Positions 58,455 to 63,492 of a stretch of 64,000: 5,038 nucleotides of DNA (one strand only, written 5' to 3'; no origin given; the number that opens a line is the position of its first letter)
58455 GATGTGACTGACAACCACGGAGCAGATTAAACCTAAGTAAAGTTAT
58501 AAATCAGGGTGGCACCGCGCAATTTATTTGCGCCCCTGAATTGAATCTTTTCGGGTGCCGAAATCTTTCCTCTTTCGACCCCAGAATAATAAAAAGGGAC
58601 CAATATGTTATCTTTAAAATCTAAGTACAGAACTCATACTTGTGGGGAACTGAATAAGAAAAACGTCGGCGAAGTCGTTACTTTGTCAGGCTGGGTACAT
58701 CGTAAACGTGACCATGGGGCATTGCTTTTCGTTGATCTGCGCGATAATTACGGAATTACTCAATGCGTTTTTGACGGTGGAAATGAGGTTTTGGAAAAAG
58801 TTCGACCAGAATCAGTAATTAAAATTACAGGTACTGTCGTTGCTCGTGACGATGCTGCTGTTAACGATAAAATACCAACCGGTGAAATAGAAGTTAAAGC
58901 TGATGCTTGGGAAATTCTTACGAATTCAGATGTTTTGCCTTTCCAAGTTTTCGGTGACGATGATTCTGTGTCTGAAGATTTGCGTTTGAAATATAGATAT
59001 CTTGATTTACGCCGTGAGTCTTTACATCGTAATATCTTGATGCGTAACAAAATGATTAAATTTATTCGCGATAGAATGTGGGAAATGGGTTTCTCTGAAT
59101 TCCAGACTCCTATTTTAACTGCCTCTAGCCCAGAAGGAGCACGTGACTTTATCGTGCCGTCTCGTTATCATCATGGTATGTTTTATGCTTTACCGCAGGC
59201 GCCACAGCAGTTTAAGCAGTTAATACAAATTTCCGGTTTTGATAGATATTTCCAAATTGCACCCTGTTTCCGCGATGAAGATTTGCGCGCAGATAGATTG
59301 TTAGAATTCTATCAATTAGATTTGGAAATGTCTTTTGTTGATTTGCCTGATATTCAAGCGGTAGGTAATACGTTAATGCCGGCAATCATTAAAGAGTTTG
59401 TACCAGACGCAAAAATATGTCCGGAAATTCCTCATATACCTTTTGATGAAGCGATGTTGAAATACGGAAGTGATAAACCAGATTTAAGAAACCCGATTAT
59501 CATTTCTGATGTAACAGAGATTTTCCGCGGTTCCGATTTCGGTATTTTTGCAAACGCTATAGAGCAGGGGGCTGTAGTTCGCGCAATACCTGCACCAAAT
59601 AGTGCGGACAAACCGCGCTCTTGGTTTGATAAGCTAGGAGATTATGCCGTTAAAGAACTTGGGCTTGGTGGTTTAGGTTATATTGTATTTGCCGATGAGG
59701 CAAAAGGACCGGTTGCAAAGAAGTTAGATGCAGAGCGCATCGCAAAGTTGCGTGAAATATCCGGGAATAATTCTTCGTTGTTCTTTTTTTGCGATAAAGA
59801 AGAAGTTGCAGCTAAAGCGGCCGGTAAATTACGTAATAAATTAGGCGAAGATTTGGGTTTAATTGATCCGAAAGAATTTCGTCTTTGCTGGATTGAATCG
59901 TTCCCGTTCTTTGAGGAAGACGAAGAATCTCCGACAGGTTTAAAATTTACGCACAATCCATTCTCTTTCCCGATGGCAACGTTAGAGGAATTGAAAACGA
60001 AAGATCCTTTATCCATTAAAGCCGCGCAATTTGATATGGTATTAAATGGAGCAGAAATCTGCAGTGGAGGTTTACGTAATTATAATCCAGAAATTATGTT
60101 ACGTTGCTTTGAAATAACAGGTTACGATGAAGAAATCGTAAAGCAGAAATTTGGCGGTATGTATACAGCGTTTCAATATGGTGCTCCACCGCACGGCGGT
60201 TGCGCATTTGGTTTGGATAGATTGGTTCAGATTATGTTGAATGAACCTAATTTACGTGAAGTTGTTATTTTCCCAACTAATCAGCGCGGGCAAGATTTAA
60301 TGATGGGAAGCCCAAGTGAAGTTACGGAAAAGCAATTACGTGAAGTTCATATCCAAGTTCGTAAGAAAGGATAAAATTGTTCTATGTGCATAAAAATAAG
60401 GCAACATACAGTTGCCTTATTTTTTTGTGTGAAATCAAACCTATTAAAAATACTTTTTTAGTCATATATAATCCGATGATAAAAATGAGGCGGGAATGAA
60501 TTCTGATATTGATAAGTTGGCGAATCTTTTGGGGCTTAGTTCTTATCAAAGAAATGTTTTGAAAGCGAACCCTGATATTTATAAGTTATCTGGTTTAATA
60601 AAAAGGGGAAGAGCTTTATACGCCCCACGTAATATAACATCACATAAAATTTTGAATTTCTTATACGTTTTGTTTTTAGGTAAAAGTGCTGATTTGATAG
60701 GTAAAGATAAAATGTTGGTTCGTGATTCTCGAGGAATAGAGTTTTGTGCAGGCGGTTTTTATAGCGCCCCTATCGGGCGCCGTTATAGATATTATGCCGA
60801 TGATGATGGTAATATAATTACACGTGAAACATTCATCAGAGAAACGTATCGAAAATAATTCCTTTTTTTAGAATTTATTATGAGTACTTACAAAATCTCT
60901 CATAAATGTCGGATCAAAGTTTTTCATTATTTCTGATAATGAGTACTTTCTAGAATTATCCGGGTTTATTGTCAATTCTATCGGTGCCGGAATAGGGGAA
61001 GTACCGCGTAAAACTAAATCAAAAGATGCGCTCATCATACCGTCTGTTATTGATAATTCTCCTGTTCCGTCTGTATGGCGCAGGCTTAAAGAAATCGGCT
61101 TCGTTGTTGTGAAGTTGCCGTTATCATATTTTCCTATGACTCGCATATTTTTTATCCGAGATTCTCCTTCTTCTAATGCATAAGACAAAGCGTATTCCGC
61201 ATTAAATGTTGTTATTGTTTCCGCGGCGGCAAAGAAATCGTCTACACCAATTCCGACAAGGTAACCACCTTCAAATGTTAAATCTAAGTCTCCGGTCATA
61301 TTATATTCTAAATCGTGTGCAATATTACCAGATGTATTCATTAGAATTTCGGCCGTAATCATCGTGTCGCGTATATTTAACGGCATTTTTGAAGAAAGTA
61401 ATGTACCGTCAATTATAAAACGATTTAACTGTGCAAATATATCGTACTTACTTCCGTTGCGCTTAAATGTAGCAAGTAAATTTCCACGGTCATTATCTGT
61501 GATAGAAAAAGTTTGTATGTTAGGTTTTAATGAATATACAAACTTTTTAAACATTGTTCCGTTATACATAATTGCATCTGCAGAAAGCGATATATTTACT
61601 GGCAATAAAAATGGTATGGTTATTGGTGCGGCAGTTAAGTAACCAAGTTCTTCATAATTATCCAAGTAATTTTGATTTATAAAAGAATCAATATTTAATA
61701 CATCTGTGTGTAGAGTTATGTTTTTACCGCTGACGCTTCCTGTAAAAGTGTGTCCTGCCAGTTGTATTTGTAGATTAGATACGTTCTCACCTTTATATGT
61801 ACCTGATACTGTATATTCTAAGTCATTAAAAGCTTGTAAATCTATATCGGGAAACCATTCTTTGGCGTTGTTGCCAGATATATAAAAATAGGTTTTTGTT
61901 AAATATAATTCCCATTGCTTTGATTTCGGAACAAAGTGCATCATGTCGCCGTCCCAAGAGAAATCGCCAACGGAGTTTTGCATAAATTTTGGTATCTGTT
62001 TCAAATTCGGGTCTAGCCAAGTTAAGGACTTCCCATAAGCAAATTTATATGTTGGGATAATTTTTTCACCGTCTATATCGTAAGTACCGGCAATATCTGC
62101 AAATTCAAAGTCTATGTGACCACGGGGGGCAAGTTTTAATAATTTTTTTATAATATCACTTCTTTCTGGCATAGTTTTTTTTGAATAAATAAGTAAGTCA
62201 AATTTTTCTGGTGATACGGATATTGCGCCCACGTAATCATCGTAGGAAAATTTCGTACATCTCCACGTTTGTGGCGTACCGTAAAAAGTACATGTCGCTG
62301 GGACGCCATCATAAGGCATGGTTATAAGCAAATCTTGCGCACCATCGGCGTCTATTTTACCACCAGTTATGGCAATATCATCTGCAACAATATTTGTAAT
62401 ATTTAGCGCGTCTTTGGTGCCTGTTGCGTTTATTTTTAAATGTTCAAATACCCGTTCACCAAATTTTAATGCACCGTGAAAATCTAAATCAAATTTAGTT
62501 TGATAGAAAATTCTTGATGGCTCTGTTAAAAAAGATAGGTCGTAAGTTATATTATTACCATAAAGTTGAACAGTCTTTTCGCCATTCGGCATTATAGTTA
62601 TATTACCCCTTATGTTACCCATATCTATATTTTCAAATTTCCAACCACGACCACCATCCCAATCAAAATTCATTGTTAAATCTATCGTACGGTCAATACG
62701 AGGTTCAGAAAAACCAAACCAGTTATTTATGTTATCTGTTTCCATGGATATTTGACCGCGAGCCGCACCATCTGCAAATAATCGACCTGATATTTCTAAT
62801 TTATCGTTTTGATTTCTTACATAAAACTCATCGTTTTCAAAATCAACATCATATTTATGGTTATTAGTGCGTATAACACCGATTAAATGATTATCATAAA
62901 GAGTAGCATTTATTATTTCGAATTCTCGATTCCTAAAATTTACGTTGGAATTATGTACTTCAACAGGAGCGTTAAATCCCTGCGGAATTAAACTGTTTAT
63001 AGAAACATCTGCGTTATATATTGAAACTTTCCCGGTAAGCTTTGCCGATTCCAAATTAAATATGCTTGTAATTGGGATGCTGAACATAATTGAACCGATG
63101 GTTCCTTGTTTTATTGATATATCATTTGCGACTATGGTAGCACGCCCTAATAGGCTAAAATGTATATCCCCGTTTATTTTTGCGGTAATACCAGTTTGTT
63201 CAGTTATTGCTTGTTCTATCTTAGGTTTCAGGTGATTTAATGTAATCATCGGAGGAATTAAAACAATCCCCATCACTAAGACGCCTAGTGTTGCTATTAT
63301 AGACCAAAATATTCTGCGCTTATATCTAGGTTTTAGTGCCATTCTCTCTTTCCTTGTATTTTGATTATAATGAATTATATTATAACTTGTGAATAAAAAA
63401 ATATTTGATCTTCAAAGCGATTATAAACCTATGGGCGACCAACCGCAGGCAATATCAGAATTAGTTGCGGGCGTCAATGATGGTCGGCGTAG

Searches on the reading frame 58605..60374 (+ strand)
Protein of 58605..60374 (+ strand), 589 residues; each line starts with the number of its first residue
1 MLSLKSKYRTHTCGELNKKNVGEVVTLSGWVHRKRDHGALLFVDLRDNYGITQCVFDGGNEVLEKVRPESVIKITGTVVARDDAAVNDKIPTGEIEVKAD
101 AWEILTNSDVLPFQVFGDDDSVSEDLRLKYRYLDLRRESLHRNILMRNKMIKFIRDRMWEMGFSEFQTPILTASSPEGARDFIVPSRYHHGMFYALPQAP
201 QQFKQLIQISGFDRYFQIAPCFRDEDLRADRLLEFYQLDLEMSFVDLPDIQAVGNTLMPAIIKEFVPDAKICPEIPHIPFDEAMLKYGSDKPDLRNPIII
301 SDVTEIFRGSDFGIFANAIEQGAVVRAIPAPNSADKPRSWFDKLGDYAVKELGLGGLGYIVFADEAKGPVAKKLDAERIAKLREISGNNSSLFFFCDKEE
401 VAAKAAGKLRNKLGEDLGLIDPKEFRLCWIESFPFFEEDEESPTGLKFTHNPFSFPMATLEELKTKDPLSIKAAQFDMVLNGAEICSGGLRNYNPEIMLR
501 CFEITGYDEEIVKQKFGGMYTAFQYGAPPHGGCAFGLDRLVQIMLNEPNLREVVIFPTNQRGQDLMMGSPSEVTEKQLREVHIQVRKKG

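Call 30: search_protein_families(library=ncbifam, proteins=[window:58605-60374:+], max_evalue=0.00001)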
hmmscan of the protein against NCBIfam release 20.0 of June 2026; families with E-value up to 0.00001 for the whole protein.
window:58605-60374:+ (589 aa): 17 families
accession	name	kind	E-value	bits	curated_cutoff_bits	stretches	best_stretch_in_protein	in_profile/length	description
NF001750.0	PRK00476.1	equivalog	4.5e-226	751.7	443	1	7-588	3-589/590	aspartate--tRNA ligase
TIGR00459.1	aspS_bact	equivalog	1.3e-178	595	373.85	1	9-588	3-586/586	aspartate--tRNA ligase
NF009460.0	PRK12820.1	equivalog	6.1e-128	427.9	1379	1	11-582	24-614/723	bifunctional aspartyl-tRNA synthetase/aspartyl/glutamyl-tRNA amidotransferase subunit C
NF003483.0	PRK05159.1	equivalog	6.8e-64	216.3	353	2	8-265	3-258/438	aspartate--tRNA(Asn) ligase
TIGR00458.1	aspS_nondisc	equivalog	3.8e-51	174.4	368.4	2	16-266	6-254/428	aspartate--tRNA(Asn) ligase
NF001756.1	PRK00484.1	subfamily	9.9e-33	113.5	468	2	5-271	36-296/488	lysine--tRNA ligase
NF003037.0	PRK03932.1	equivalog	3e-32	112.2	414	1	16-266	10-263/451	asparagine--tRNA ligase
TIGR00457.1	asnS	equivalog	1.7e-30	106.3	342.6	1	18-269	12-268/455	asparagine--tRNA ligase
TIGR00499.1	lysS_bact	equivalog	2.8e-30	105.4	427.6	2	5-286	38-300/496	lysine--tRNA ligase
NF002821.0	PRK02983.1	equivalog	2.1e-24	85.7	742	1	8-246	645-880/1102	bifunctional lysylphosphatidylglycerol synthetase/lysine--tRNA ligase LysX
NF009101.0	PRK12445.1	subfamily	9.4e-21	73.9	1026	1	7-271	52-311/505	lysine--tRNA ligase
NF005052.0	PRK06462.1-1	equivalog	3.9e-11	42.6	368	1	121-264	24-172/353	asparagine synthetase A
NF006828.0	PRK09350.1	equivalog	6.2e-09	35.6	264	0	457-559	219-323/325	elongation factor P--(R)-beta-lysine ligase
TIGR00462.1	genX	equivalog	7.2e-09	35.5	286.9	0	457-556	203-304/304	EF-P lysine aminoacylase EpmA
NF005054.0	PRK06462.1-4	equivalog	5.8e-07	28.9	309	0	131-267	12-157/318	asparagine synthetase A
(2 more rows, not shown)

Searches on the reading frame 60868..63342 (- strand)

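Call 30: search_protein_families(library=ncbifam, proteins=[window:60868-63342:-], max_evalue=0.00001)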
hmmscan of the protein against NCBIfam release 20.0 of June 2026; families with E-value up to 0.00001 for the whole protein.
window:60868-63342:- (824 aa): 0 families

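Call 68: search_protein_families(library=padloc, proteins=[window:60868-63342:-], max_evalue=0.001)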
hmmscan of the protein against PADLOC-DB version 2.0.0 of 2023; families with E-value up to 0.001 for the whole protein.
window:60868-63342:- (824 aa): 0 families

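Call 69: search_protein_families(library=pfam, proteins=[window:60868-63342:-], max_evalue=0.001)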
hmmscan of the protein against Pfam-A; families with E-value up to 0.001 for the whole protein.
window:60868-63342:- (824 aa): 1 family
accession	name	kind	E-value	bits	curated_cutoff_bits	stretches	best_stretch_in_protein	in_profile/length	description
PF05170.20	AsmA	-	6.5e-08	32.3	29.8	1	8-80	4-76/607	AsmA family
